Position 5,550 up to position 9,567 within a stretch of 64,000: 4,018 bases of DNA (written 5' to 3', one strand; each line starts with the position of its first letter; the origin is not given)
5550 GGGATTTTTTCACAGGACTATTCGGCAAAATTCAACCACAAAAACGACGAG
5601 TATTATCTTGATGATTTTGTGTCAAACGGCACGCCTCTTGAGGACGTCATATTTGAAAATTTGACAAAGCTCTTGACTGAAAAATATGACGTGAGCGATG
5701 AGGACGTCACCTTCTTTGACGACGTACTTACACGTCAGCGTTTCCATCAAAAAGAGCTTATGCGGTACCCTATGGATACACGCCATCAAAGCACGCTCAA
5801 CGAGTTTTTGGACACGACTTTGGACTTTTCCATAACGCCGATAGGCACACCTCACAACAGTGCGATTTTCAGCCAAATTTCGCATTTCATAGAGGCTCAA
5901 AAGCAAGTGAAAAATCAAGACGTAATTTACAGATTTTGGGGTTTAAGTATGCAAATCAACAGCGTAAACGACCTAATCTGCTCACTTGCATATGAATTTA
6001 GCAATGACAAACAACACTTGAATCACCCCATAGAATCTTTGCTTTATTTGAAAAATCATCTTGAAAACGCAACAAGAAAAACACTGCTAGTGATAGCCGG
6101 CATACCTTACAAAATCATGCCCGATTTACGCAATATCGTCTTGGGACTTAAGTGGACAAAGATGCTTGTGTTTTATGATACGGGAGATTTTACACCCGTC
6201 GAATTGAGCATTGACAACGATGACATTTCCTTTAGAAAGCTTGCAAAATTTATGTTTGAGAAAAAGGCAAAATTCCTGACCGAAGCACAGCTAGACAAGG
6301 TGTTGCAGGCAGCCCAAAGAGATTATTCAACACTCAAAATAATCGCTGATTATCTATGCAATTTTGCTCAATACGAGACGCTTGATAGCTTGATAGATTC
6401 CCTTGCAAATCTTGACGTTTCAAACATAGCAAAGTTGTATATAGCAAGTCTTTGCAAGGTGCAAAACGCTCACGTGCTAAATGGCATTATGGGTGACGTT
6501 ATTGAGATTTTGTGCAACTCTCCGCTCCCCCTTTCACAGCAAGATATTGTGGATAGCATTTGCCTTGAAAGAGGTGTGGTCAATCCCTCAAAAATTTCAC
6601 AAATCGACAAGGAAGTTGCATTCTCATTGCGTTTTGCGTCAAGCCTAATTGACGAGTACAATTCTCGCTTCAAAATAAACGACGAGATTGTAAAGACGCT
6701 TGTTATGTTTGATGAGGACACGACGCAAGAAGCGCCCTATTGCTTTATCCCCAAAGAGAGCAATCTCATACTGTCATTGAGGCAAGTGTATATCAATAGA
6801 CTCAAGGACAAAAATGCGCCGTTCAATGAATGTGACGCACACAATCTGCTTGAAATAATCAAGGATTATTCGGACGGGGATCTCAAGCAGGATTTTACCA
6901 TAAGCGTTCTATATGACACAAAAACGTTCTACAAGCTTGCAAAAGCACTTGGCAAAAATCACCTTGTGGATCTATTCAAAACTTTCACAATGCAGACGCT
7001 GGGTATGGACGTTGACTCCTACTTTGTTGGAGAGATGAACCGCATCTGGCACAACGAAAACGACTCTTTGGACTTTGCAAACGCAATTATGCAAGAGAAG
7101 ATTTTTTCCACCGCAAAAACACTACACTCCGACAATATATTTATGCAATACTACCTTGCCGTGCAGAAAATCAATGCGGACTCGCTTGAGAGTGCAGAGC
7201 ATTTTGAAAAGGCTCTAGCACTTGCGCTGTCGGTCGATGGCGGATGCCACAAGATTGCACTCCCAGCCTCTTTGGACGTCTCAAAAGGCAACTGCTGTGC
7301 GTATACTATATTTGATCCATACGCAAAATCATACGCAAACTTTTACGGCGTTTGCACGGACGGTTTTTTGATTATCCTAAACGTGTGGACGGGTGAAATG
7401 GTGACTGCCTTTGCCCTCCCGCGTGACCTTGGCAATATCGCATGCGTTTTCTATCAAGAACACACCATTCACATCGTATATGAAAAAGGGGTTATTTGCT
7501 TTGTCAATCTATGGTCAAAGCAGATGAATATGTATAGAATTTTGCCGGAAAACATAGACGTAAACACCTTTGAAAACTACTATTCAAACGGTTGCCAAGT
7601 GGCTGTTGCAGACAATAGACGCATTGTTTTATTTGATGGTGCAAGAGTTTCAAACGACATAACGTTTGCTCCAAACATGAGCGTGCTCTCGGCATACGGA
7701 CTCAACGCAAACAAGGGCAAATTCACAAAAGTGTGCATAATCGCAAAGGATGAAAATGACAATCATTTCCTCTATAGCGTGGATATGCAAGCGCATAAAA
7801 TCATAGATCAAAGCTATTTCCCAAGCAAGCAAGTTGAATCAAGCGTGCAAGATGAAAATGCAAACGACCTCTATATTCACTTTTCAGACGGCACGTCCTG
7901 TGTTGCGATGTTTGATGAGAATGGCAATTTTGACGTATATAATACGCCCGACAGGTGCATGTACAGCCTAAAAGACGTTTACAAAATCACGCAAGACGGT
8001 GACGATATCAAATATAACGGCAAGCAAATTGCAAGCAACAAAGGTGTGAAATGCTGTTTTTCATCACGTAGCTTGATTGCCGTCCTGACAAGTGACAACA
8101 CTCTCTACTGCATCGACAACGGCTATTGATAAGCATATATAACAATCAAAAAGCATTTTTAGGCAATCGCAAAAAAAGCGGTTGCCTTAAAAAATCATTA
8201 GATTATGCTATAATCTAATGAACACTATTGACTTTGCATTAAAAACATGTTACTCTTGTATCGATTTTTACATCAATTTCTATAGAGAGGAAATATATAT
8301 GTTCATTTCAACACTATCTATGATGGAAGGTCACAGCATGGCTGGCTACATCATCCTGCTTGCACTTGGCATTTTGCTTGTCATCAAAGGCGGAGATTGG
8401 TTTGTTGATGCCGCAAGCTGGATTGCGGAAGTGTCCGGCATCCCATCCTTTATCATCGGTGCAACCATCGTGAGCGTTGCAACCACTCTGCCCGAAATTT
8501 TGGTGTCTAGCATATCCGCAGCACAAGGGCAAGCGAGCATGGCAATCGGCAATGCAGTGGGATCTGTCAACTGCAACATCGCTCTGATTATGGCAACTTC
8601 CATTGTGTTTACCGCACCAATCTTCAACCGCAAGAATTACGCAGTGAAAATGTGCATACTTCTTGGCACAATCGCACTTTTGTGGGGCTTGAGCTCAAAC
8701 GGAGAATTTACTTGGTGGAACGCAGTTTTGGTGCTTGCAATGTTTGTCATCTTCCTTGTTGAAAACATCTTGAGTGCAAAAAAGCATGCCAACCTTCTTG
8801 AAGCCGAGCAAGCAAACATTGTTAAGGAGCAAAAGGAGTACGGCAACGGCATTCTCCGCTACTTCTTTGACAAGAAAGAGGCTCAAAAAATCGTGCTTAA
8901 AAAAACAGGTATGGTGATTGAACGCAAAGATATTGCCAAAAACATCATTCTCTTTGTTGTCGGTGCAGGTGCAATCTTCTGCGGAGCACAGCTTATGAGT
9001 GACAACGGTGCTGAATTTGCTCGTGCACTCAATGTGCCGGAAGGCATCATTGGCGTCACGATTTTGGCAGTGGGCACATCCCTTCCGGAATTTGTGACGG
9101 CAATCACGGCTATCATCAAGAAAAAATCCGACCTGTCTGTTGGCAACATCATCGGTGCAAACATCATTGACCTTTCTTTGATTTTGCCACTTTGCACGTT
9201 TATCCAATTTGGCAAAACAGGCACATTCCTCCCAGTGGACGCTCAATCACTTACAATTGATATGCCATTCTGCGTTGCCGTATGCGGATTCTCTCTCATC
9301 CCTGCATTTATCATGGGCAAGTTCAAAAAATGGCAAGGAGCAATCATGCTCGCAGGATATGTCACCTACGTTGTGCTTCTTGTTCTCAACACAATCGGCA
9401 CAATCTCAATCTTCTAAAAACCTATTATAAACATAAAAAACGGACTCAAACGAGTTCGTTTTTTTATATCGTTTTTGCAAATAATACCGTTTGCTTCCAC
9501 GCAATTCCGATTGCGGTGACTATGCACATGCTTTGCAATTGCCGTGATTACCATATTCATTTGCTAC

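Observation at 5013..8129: Solitary 1038-aa DUF4062-like / STAND-like / propeller-like protein: candidate single-gene immune sensor with a eukaryote-like N-terminus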

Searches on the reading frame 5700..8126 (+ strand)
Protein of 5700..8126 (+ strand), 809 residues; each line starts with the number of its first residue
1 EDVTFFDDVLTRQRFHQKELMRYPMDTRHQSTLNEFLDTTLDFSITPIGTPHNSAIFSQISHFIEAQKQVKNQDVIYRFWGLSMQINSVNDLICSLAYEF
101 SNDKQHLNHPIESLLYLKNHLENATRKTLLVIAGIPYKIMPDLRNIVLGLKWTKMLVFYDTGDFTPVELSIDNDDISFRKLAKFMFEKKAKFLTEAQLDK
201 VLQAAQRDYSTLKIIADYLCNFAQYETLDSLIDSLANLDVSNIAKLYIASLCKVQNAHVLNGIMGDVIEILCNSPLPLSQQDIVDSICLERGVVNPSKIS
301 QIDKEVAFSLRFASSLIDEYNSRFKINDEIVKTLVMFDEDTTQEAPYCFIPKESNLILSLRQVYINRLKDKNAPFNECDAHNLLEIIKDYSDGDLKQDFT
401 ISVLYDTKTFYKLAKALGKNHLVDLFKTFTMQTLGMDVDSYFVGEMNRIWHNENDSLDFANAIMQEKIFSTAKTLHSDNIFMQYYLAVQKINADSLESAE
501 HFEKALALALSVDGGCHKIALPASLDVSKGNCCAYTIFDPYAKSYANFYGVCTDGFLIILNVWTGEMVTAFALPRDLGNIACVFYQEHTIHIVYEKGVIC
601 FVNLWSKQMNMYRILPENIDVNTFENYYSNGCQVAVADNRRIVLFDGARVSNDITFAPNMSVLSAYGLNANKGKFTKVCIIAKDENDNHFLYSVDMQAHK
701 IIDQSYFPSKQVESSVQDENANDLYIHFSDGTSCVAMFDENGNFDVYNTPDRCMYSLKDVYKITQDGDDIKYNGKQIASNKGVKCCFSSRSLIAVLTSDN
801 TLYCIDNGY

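Call 60: search_protein_representatives(protein=window:5700-8126:+)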
Query: 809 residues. Proteins with E-value up to 0.001 (for the whole library): 16; up to 1e-10: 14; up to 1e-30: 10. The best 16 are listed.
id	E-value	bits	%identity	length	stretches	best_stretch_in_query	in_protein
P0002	0.0e+00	1199.2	66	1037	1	2-809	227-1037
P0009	1.5e-166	572.4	38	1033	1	2-809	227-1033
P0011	1.4e-154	532.8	39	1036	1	2-809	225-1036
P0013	1.8e-152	525.9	35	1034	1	4-809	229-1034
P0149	3.0e-124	432.5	34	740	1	76-809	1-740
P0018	1.8e-111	390.3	32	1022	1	5-809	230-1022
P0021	9.5e-87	308.5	28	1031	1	5-735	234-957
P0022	9.9e-47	176.2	33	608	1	4-335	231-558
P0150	4.8e-45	170.6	35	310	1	523-809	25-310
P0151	3.8e-36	141.2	29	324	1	496-809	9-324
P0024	6.1e-30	120.7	25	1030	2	9-437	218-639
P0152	4.2e-25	104.7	27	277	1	540-807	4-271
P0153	5.4e-22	94.4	32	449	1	3-235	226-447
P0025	3.3e-20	88.5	23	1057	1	2-756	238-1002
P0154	3.7e-08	48.7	33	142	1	691-809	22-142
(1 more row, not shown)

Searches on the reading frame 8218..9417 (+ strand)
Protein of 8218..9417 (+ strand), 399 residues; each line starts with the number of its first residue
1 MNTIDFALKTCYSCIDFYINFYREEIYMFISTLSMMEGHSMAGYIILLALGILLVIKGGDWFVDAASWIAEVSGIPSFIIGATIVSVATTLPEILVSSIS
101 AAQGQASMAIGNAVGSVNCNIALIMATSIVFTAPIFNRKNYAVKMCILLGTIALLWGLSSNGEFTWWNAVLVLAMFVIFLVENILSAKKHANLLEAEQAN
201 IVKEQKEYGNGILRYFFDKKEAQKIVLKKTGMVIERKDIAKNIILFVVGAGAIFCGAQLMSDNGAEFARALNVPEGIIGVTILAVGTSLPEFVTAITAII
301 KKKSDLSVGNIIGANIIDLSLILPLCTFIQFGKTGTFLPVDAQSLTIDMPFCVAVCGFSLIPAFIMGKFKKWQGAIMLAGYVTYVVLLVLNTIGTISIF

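Call 9: search_protein_families(library=pfam, proteins=[window:8218-9417:+], max_evalue=0.001)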
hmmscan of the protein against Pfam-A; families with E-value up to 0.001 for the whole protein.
window:8218-9417:+ (399 aa): 1 family
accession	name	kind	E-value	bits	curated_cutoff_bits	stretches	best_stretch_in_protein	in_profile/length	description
PF01699.29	Na_Ca_ex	-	2e-52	177.6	24.9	2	242-389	2-150/151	Sodium/calcium exchanger protein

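Call 62: find_homologous_proteins(query=window:8299-9414:+, max_evalue=1e-60)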
Query window:8299-9414:+ (372 aa): 7149 proteins with E <= 1e-60 among 8000 candidates; the best 120 are listed.
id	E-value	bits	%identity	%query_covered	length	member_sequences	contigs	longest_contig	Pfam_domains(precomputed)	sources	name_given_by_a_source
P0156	3.4e-232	788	100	100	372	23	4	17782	PF01699.30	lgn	-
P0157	3.7e-218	741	93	100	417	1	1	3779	PF01699.30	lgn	-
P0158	8.3e-201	684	89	98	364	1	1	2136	PF01699.30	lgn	-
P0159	6.8e-186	635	80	100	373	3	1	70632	PF01699.30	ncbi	-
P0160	1.3e-181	621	79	98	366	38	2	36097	PF01699.30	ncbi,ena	-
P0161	2.5e-181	620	79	99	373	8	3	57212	PF01699.30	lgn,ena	-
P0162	2.9e-181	620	79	98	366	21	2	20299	PF01699.30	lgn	-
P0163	9.5e-180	615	77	100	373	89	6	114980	PF01699.30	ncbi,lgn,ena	-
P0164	1.1e-179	615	78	99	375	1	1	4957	PF01699.30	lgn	-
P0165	1.7e-179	614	77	100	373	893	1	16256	PF01699.30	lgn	-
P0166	7.5e-179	612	78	98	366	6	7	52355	PF01699.30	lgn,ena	-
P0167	2.6e-178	610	77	100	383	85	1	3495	PF01699.30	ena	-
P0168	1.1e-177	608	78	98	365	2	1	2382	PF01699.30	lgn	-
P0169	2.1e-177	607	79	98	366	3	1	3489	PF01699.30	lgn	-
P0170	2.6e-177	607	77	100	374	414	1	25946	PF01699.30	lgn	-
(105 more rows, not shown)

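Call 63: find_encoding_contigs(protein=P0159, flank=7000, max_places=2)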
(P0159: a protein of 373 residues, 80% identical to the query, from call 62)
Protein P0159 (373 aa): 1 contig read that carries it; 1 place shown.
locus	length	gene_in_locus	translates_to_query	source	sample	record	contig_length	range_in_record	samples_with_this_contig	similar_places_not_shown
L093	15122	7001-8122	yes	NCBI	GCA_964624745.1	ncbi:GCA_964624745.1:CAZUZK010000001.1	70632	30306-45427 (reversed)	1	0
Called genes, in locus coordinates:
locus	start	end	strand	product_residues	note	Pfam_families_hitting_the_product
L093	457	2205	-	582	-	-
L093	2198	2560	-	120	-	-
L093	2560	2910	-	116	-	-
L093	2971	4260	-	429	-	-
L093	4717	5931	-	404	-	PF09515:Thia_YuaJ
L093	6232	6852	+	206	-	PF01741:MscL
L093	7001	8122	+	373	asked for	PF01699:Na_Ca_ex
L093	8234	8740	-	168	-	PF04525:LOR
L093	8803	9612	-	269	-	PF02152:FolB, PF01288:HPPK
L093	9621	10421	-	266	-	PF00809:Pterin_bind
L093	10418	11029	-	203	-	PF01227:GTP_cyclohydroI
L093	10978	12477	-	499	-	PF08245:Mur_ligase_M, PF02875:Mur_ligase_C, PF27239:FOL3_C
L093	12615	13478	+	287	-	PF16481:DUF5058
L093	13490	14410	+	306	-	-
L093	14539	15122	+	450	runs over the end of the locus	PF02254:TrkA_N, PF02080:TrkA_C, PF02254:TrkA_N, PF02080:TrkA_C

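Call 64: find_encoding_contigs(protein=P0163, flank=7000, max_places=3)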
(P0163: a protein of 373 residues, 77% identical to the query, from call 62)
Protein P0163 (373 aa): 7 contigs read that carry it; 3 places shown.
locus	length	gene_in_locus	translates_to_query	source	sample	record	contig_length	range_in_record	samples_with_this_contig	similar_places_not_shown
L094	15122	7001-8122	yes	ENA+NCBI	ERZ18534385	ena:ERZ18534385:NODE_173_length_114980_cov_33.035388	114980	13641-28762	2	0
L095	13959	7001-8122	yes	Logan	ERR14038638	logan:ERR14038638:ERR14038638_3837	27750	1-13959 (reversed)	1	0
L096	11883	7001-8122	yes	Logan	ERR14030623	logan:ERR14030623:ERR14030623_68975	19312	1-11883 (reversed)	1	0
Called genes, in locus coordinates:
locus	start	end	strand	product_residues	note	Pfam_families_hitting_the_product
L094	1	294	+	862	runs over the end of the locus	PF02861:Clp_N, PF23569:NBD_SMAX1, PF00004:AAA, PF17871:AAA_lid_9, PF00004:AAA, PF07724:AAA_2, PF07728:AAA_5, PF10431:ClpB_D2-small, +10 more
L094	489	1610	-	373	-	PF04055:Radical_SAM, PF13353:Fer4_12 (faint), PF13186:SPASM (weak)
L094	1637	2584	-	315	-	PF03576:Peptidase_S58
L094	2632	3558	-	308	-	PF00561:Abhydrolase_1, PF12146:Hydrolase_4, PF00326:Peptidase_S9 (faint)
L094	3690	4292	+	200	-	PF04263:TPK_catalytic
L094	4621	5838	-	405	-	PF09515:Thia_YuaJ, PF12822:ECF_trnsprt (weak)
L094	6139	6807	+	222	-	PF01741:MscL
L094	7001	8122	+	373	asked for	PF01699:Na_Ca_ex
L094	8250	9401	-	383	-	PF00245:Alk_phosphatase, PF01676:Metalloenzyme (weak), PF00245:Alk_phosphatase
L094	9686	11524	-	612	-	PF10592:AIPR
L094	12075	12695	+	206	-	-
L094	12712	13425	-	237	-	PF10920:DUF2705 (weak)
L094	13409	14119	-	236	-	PF00005:ABC_tran, PF13304:AAA_21 (faint)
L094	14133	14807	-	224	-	-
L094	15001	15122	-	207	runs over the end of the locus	-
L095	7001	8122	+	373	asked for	PF01699:Na_Ca_ex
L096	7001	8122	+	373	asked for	PF01699:Na_Ca_ex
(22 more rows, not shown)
